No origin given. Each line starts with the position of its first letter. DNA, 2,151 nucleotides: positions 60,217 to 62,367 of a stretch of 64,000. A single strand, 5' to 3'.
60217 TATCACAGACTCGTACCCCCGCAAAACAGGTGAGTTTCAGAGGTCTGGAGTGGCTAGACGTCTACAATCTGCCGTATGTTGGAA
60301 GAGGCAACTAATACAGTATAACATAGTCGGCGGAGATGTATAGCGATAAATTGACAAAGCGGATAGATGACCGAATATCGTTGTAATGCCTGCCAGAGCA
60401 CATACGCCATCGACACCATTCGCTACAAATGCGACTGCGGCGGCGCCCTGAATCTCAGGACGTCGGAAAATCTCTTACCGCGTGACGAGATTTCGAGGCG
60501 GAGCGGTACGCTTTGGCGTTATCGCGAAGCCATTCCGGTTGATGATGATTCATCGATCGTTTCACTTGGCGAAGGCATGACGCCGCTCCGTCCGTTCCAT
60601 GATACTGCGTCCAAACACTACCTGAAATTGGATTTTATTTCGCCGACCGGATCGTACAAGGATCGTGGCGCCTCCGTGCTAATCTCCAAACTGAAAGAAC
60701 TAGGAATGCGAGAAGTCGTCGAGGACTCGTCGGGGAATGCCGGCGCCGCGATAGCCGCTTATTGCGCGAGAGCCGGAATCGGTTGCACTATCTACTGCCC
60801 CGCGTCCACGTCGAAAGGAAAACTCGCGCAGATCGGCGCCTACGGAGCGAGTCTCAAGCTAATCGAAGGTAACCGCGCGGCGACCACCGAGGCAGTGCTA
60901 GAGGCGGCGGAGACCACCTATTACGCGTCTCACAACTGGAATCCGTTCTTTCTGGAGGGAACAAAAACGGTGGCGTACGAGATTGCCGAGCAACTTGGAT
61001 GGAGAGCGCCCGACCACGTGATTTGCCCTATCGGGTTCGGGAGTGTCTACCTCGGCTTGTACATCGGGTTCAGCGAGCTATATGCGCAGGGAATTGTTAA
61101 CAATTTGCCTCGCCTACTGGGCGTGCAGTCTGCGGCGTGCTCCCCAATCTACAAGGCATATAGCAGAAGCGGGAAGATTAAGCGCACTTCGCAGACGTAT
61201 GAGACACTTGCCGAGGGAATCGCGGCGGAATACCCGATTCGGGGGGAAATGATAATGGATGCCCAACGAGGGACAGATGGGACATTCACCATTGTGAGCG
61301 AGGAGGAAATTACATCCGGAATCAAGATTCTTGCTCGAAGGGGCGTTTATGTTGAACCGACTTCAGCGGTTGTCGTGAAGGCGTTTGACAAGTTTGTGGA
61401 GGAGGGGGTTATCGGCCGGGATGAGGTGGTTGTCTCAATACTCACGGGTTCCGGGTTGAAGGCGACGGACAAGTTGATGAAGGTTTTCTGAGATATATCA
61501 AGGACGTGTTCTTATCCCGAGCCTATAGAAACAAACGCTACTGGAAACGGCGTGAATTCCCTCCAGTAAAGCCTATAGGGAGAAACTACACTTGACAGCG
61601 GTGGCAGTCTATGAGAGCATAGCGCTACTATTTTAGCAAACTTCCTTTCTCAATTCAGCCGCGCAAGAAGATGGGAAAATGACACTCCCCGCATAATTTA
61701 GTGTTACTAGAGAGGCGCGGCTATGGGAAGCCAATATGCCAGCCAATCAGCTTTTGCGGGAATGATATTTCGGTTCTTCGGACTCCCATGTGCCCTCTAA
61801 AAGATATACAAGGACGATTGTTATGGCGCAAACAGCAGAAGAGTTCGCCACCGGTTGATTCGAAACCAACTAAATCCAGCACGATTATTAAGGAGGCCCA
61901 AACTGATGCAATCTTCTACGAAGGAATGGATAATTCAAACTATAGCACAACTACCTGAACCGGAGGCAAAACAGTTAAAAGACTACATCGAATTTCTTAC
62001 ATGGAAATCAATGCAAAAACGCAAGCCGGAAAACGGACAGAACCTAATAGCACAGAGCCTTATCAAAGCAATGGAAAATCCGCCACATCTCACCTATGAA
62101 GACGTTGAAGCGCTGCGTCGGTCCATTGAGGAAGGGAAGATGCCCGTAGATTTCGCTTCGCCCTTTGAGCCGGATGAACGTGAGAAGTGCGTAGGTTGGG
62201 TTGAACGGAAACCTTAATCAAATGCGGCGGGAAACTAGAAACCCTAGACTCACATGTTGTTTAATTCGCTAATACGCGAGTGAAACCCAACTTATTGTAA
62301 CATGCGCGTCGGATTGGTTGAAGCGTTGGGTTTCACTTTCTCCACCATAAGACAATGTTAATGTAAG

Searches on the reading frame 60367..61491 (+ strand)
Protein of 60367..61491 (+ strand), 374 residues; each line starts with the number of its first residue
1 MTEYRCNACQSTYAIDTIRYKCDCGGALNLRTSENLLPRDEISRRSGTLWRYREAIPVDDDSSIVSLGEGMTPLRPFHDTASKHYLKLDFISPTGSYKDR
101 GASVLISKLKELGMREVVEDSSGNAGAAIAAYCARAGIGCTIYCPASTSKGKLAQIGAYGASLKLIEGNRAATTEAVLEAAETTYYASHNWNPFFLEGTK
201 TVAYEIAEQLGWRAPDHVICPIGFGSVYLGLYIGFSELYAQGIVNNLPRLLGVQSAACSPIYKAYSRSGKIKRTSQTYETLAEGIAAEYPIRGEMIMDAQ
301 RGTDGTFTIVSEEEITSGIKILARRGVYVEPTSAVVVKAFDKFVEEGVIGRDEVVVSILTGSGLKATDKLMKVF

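Call 30: search_protein_families(library=pfam, proteins=[window:60367-61491:+], max_evalue=0.0001)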
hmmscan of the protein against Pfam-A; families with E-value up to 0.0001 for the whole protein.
window:60367-61491:+ (374 aa): 1 family
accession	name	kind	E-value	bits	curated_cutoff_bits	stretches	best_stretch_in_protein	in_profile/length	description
PF00291.31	PALP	-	2.3e-72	244.3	35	1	65-361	1-295/295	Pyridoxal-phosphate dependent enzyme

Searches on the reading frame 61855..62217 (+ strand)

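Call 30: search_protein_families(library=pfam, proteins=[window:61855-62217:+], max_evalue=0.0001)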
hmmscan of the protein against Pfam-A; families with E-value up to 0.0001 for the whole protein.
window:61855-62217:+ (120 aa): 1 family
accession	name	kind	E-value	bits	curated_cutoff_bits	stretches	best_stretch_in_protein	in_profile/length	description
PF10047.15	DUF2281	-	1.4e-05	26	26.5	1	26-59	2-34/64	Protein of unknown function (DUF2281)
